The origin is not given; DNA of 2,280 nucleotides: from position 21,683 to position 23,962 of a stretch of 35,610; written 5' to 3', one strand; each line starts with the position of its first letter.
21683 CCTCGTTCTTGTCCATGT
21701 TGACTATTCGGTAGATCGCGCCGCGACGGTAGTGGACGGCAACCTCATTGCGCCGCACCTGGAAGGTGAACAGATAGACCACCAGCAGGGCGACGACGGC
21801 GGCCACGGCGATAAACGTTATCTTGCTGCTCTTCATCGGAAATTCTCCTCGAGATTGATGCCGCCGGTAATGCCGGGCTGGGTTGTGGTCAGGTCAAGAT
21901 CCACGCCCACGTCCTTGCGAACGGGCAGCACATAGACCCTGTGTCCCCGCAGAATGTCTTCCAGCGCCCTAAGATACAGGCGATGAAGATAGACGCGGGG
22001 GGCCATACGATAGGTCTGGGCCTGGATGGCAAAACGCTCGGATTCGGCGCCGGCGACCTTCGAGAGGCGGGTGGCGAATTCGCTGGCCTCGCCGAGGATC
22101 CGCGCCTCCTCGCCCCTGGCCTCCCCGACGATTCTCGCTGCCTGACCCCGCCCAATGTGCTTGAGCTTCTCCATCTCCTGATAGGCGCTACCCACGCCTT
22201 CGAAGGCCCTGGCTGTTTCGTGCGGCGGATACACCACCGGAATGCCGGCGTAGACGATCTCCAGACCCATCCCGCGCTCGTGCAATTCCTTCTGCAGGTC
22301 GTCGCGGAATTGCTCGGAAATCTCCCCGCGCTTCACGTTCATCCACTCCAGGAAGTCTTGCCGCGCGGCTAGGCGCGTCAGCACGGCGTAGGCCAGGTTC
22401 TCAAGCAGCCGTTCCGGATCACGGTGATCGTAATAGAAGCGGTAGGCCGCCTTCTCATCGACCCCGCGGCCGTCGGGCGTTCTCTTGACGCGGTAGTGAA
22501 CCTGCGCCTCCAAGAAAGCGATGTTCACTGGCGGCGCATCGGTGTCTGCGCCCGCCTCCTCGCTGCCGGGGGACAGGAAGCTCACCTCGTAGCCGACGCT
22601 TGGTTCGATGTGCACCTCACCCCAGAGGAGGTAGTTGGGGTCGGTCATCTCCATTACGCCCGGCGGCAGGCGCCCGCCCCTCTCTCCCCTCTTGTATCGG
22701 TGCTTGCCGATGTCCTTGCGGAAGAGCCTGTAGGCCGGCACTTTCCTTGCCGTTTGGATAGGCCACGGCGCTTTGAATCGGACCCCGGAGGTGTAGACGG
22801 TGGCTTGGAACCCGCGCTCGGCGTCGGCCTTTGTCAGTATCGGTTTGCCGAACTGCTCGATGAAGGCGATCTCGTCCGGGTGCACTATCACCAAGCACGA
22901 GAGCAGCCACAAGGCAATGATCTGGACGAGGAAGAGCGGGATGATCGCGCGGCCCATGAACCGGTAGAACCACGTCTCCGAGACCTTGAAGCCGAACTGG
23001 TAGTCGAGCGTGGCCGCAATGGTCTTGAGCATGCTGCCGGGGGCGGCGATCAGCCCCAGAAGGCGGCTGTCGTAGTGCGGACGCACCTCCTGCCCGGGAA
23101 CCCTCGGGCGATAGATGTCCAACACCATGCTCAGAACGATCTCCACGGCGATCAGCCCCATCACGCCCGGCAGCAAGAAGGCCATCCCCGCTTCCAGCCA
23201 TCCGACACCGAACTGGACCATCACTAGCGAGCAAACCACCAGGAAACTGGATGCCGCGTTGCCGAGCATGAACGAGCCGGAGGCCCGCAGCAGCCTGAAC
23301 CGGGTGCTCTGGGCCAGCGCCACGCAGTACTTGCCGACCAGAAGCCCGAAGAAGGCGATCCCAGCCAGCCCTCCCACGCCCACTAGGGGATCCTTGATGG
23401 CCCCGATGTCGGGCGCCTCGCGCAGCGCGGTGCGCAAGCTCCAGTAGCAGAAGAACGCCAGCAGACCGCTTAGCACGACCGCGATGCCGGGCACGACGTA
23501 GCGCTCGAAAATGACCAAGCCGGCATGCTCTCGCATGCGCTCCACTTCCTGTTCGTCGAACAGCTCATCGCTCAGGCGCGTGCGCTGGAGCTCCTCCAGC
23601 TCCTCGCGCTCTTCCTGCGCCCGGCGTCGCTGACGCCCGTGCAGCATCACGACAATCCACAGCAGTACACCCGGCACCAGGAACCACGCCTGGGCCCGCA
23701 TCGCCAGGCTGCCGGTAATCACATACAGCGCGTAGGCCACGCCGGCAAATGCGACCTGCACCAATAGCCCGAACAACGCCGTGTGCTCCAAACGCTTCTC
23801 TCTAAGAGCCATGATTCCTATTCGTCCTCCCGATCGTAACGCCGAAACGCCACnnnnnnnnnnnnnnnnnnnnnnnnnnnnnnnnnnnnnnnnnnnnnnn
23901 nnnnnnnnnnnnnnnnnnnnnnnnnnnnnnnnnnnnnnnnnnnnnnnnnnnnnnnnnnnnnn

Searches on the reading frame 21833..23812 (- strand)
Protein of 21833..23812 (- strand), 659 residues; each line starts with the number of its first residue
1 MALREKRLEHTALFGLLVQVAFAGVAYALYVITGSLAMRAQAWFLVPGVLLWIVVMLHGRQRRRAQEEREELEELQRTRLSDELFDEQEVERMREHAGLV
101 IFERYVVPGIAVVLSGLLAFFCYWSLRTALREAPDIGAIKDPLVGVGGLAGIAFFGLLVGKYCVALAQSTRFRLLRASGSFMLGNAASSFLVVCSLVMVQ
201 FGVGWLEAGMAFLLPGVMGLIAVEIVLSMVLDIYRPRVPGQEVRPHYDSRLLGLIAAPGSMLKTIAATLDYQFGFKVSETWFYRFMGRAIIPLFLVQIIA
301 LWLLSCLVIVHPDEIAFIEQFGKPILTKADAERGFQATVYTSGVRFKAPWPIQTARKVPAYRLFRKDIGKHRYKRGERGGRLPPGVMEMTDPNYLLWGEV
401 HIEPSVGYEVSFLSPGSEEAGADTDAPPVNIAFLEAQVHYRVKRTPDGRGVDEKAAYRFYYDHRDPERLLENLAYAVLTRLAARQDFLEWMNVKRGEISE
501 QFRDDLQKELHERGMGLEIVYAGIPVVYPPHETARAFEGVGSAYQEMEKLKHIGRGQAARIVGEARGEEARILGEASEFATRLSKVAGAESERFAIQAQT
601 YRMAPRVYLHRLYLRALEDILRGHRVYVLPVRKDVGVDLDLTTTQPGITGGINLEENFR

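Call 4: search_protein_families(library=pfam, proteins=[window:21833-23812:-], max_evalue=0.01)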
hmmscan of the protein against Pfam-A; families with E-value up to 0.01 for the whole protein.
window:21833-23812:- (659 aa): 2 families
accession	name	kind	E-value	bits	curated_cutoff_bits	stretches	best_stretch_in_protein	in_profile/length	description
PF01145.31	Band_7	-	6.5e-08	33.3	23.6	1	309-550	2-168/176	SPFH domain / Band 7 family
PF01545.26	Cation_efflux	-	0.00053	20.2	26.6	0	14-64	3-53/198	Cation efflux family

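Call 5: search_protein_families(library=ncbifam, proteins=[window:21833-23812:-], max_evalue=0.01)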
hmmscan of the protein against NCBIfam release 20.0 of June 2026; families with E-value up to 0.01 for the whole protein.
window:21833-23812:- (659 aa): 3 families
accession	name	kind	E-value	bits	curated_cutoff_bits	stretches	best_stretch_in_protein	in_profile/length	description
TIGR01933.1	hflK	equivalog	1.6e-25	90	159.4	1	456-624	74-242/261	FtsH protease activity modulator HflK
TIGR01932.1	hflC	equivalog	1.6e-08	33.8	134.4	2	515-629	192-307/318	protease modulator HflC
NF008181.0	PRK10930.1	equivalog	2.7e-07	29.8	660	1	503-625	213-339/419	FtsH protease activity modulator HflK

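Call 10: find_homologous_proteins(query=window:21833-23812:-, max_evalue=0.00001)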
Query window:21833-23812:- (659 aa): 637 proteins with E <= 0.00001 among 8000 candidates; the best 120 are listed.
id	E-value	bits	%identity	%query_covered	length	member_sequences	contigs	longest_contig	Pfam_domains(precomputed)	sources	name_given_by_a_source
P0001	0.0e+0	1480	100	100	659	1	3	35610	PF01145.32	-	-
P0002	0.0e+0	1030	88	79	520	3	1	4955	PF01145.32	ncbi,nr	ncbi:MAG: SPFH domain-containing protein, partial [Candidatus Brocadiia bacterium]|nr:SPFH domain-co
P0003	1.0e-236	805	57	99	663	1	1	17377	PF01145.32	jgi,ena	-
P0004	7.1e-224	763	54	100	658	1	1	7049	PF01145.32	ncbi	-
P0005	1.9e-218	745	53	100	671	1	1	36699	-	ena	-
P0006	4.9e-211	721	51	99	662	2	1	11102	PF01145.32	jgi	-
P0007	1.5e-208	712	50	99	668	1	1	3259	PF01145.32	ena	-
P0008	4.8e-207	707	52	99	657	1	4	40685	-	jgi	-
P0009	1.5e-205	703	51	99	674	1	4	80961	PF01145.32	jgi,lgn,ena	-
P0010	2.4e-205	702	50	97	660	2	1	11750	-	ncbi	-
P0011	4.3e-204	698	50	99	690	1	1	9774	PF01145.32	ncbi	-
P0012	1.6e-203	696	48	100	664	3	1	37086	PF01145.32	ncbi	-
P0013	1.8e-200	686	50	95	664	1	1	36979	PF01145.32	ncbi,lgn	ncbi:MAG: SPFH domain-containing protein [Candidatus Brocadiia bacterium]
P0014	8.4e-197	674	47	100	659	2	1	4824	PF01145.32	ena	-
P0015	2.0e-196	672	47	100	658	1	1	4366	PF01145.32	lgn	-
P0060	1.2e-163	564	42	96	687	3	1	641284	PF01145.32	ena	-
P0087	2.0e-130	454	39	95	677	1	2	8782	PF01145.32,PF01545.27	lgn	-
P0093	4.0e-100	354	35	98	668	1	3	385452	PF01145.32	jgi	-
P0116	9.8e-81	290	31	95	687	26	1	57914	PF01145.32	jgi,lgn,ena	-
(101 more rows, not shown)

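Call 13: find_related_loci(query=A1, collection=genome_contigs, flank=10000)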
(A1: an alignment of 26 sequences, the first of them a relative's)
Query A1 (659 aa) in genome_contigs; peptide patterns used: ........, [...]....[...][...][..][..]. (x = any residue, [..] = any of these).
336 stretches matched a pattern; 318 encode a relative of the query (tblastn E <= 1e-3); the best 80 are kept; 80 distinct loci.
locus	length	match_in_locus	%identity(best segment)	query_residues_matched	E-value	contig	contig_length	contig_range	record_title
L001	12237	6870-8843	89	1-658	0e+0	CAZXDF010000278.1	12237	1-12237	MAG TPA_asm: uncultured candidatus Brocadiaceae bacterium isolate SRP260945_co2_448 genome assembly, contig: k141_317978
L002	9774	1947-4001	50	5-655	0e+0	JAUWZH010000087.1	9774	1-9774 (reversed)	MAG: Candidatus Brocadiaceae bacterium isolate CSMAG_2731 CSMAG_2731_k141_308917_length_9774_cov_7.0000, whole genome sh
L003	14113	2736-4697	47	6-659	0e+0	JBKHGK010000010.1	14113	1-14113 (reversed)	MAG: Candidatus Brocadiia bacterium isolate D1M06_29 NODE_3173_length_14113_cov_46.631669, whole genome shotgun sequence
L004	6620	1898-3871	45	4-659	0e+0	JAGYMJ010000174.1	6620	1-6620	MAG: Planctomycetota bacterium isolate M55B116 k51_1886701_flag_0_multi_16.8758_len_6620, whole genome shotgun sequence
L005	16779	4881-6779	50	5-631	0e+0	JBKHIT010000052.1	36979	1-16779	MAG: Candidatus Brocadiia bacterium isolate D3M15_1 NODE_72_length_36979_cov_13.855704, whole genome shotgun sequence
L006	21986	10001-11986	48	4-659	0e+0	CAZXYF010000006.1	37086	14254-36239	MAG TPA_asm: uncultured candidatus Brocadiaceae bacterium isolate ERP127260_co1_93 genome assembly, contig: NODE_341_len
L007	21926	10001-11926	45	6-631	2e-174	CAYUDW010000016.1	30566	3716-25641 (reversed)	MAG TPA_asm: uncultured candidatus Brocadiaceae bacterium isolate SRP068000_co1_552 genome assembly, contig: NODE_1666_l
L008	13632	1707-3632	45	6-631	4e-173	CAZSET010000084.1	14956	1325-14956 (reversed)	MAG TPA_asm: uncultured candidatus Brocadiaceae bacterium isolate binchicken_co262_380 genome assembly, contig: NODE_438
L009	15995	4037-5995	46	6-641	9e-172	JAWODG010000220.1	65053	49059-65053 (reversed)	MAG: Candidatus Brocadiia bacterium isolate BLK5-2.bin.122 k191_281645, whole genome shotgun sequence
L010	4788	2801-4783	44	6-641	6e-174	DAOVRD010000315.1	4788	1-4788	MAG TPA_asm: Planctomycetota bacterium isolate CSMAG_1592 CSMAG_1592_k141_667494_length_4788_cov_35.0000, whole genome s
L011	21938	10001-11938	46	6-633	3e-168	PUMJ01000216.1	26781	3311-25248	MAG: Candidatus Brocadiaceae bacterium isolate B1Sed10_231 B1-Sed10-C1511, whole genome shotgun sequence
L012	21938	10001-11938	45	6-630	5e-173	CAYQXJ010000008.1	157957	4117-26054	MAG TPA_asm: uncultured candidatus Brocadiaceae bacterium isolate SRP141376_co1_249 genome assembly, contig: NODE_186_le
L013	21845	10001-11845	47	33-641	9e-164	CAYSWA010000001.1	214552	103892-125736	MAG TPA_asm: uncultured candidatus Brocadiaceae bacterium isolate SRP141376_co1_83 genome assembly, contig: NODE_79_leng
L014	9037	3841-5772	45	6-630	3e-161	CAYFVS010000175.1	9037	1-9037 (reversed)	MAG TPA_asm: uncultured candidatus Brocadiaceae bacterium isolate ERP108616_co1_20 genome assembly, contig: k119_857871,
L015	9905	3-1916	47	11-630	2e-161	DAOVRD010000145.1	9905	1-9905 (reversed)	MAG TPA_asm: Planctomycetota bacterium isolate CSMAG_1592 CSMAG_1592_k141_1553998_length_9905_cov_17.0000, whole genome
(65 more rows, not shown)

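Call 35: predict_structure(alignment_id=A1)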
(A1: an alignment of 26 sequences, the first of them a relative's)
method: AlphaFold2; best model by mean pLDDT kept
length: 659 residues; sequences in the alignment: 26
mean_pLDDT: 79.3   pTM: 0.44
mean pLDDT of the five models: 79.3, 78.8, 78.5, 78.0, 77.9
residues with pLDDT >= 90: 259; 70-90: 242; 50-70: 101; < 50: 57
segments of 3 or more residues with pLDDT < 50: 272-284, 392-395, 632-659
pLDDT, mean of each block of 10 residues (from residue 1): 74 96 96 93 96 92 85 72 51 69 88 95 94 74 93 95 89 89 95 93 89 94 91 75 76 71 52 46 52 75 88 93 90 92 84 88 91 66 52 51 73 69 59 87 91 93 91 93 79 83 95 93 82 69 81 90 91 89 76 77 77 76 56 41 37 38
secondary structure, 60 per line:
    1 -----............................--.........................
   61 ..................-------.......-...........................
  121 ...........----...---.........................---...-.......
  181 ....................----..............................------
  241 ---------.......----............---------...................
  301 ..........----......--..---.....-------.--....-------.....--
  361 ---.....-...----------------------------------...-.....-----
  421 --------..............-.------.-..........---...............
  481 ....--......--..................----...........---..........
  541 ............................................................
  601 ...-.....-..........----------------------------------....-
elements in order: H6-33 H36-78 H86-92 H94-131 H142-166 H174-200 H205-234 H250-256 H261-272 H282-306 E307-310 E315-320 H328-332 E343-346 E354-358 E364-368 E370-372 E407-409 E411-415 E429-442 H453-462 H466-484 H487-492 H495-512 E517-527 H531-603 H605-609 H611-620 H655-658

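Call 39: fold_search(model_id=the predicted structure, library=pdb)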
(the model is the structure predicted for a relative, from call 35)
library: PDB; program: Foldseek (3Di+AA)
matches with E <= 10: 740; with E <= 0.001: 21
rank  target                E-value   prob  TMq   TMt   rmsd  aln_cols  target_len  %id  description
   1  7vhq_E                3.4e-11  1.00  0.24  0.56  23.9       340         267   17  Structural insights into the membrane microdomain organization by SPFH family proteins (released 2022-01-19)
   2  9cz2_XA               7.1e-11  1.00  0.24  0.54  22.1       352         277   17  Cryo-EM structure of a nautilus-like HflK/C assembly in complex with FtsH AAA protease (released 2024-11-13)
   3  7vhq_G                1.7e-09  1.00  0.25  0.52  22.7       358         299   18  Structural insights into the membrane microdomain organization by SPFH family proteins (released 2022-01-19)
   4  9paw_XA               4.8e-09  1.00  0.22  0.52  21.6       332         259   18  Cryo-EM structure of the engineered HflK/C variant stabilized in the closed conformation via disulfide bond crosslink (released 2026-03-04)
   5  9paw_XC               8.0e-09  1.00  0.22  0.52  21.9       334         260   17  Cryo-EM structure of the engineered HflK/C variant stabilized in the closed conformation via disulfide bond crosslink (released 2026-03-04)
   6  7wi3_B                2.0e-08  1.00  0.23  0.52  23.5       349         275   17  Cryo-EM structure of E.Coli FtsH-HflkC AAA protease complex (released 2022-06-01)
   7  9z7u_C                4.9e-08  1.00  0.23  0.52  23.5       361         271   16  Human Stomatin - C8 Symmetry (released 2026-02-25)
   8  9z7u_B                5.6e-08  1.00  0.23  0.51  21.5       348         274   16  Human Stomatin - C8 Symmetry (released 2026-02-25)
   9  9oh9_B                8.5e-08  1.00  0.23  0.54  21.9       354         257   16  Human Stomatin Complex in Native Membrane Vesicles (released 2025-08-13)
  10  9oh9_A                1.1e-07  1.00  0.23  0.56  21.8       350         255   15  Human Stomatin Complex in Native Membrane Vesicles (released 2025-08-13)
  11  9vvj_A                3.4e-07  1.00  0.24  0.48  33.8       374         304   14  Cryo-EM structure of the erlin1/2 complex purified using DDM and GDN (released 2026-03-25)
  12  9vvg_A                8.3e-07  1.00  0.23  0.47  33.9       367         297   13  Cryo-EM structure of the erlin1/2 complex purified using GDN and CHS (released 2026-03-25)
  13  9vvg_a                3.0e-06  1.00  0.23  0.47  25.6       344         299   14  Cryo-EM structure of the erlin1/2 complex purified using GDN and CHS (released 2026-03-25)
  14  9zd2_E                3.8e-06  1.00  0.22  0.70   6.4       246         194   15  C1 local refinement of aquaporin 1 bound to endogenous human stomatin (released 2026-02-25)
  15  9wff_A                4.0e-06  1.00  0.22  0.48  21.1       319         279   13  Cryo-EM structure of the human Erlin2 oligomer (released 2026-01-21)
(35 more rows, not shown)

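Call 40: search_solved_structures(query=A1, max_evalue=5)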
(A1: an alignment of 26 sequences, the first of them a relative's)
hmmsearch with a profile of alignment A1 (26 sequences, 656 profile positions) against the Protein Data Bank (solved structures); distinct sequences matched with E-value up to 5: 48.
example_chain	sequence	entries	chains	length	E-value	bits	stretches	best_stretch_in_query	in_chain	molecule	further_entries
7vhp_E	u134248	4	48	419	7.6e-31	110.4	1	424-641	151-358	Protein HflK | Modulator of FtsH protease HflK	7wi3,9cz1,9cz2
9paw_XA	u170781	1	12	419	3.2e-30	108.3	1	424-641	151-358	Protein HflK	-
7vhq_E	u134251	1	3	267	1.1e-29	106.6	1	424-627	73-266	Protein HflK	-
7vhq_G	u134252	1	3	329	3.5e-14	55.3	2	508-627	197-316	Modulator of FtsH protease HflC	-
7vhp_G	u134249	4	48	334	3.6e-14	55.2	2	508-627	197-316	Modulator of FtsH protease HflC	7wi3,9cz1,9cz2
9paw_XB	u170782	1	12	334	5.1e-14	54.8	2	508-627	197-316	Modulator of FtsH protease HflC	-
8z5g_A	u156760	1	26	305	1.4e-08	36.7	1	458-617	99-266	Protein QmcA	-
9wmj_A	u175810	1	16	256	0.00095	20.8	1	436-583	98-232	Stomatin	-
9wkz_A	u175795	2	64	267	0.00096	20.8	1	436-583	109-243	Stomatin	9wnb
9z7u_F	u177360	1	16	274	0.0011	20.7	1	436-583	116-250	Stomatin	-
9oh9_A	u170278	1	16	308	0.0015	20.1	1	436-583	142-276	Stomatin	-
9vkp_d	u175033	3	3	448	0.016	16.8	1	516-610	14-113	ATP synthase subunit b-delta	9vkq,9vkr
2rpb_A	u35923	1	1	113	0.017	16.7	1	429-529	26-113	hypothetical membrane protein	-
3bk6_A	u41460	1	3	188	0.018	16.6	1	430-566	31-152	PH stomatin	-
9we7_B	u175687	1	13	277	0.032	15.8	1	450-610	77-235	Erlin-2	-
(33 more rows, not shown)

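Call 51: search_protein_families(library=pfam, alignment_id=A1, max_evalue=0.05)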
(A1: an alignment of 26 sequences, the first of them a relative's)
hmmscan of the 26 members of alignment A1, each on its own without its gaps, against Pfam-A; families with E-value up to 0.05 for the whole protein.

A. member 1, P0001 (659 aa): 2 families
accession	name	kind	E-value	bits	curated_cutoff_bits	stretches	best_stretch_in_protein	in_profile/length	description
PF01145.31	Band_7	-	6.5e-08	33.3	23.6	1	309-550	2-168/176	SPFH domain / Band 7 family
PF01545.26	Cation_efflux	-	0.00053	20.2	26.6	0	14-64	3-53/198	Cation efflux family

B. families by the number of members that match (of 26 scanned): 14 families
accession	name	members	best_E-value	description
PF01145.31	Band_7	25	2.5e-17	SPFH domain / Band 7 family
PF01545.26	Cation_efflux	8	3.7e-05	Cation efflux family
PF03221.22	HTH_Tnp_Tc5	2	0.013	Tc5 transposase DNA-binding domain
PF03188.21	Cytochrom_B561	1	0.00052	Eukaryotic cytochrome b561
PF19529.4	DUF6057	1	0.0075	Family of unknown function (DUF6057)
PF03840.19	SecG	1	0.013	Preprotein translocase SecG subunit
PF14017.11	DUF4233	1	0.014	Protein of unknown function (DUF4233)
PF03723.20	Hemocyanin_C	1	0.019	Hemocyanin, ig-like domain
PF05106.17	Phage_holin_3_1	1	0.026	Phage holin family (Lysis protein S)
PF02522.19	Antibiotic_NAT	1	0.027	Aminoglycoside 3-N-acetyltransferase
PF04479.18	RTA1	1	0.029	RTA1 like protein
PF01146.22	Caveolin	1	0.032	Caveolin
PF20617.3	DUF6803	1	0.045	Family of unknown function (DUF6803)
PF09796.14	QCR10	1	0.048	Ubiquinol-cytochrome-c reductase complex subunit (QCR10)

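Call 71: search_protein_families(library=padloc, proteins=[window:21833-23812:-], max_evalue=0.001)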
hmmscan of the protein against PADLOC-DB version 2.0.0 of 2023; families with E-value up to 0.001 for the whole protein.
window:21833-23812:- (659 aa): 0 families

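Call 78: find_encoding_contigs(protein=P0093, flank=10000, max_places=1)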
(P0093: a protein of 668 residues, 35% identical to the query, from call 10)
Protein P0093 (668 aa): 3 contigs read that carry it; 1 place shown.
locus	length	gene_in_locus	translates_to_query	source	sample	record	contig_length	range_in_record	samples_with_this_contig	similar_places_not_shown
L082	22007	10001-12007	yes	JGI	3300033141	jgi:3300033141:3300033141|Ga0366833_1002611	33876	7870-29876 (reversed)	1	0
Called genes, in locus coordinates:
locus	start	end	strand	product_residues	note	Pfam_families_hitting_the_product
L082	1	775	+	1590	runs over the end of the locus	?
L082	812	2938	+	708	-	-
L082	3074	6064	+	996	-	PF20581:DUF6785, PF20580:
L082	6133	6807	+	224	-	PF02687:FtsX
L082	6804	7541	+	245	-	PF00005:ABC_tran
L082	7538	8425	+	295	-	-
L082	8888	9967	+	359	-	PF12730:ABC2_membrane_4 (weak)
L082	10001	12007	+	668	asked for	PF01145:Band_7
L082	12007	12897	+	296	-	PF01145:Band_7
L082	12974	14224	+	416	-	PF01145:Band_7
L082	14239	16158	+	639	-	PF00122:E1-E2_ATPase, PF00702:Hydrolase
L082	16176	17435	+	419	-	PF00005:ABC_tran, PF13304:AAA_21 (faint)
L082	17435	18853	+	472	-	PF12679:ABC2_membrane_2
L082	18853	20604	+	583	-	-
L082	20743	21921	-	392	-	PF12704:MacB_PCD, PF02687:FtsX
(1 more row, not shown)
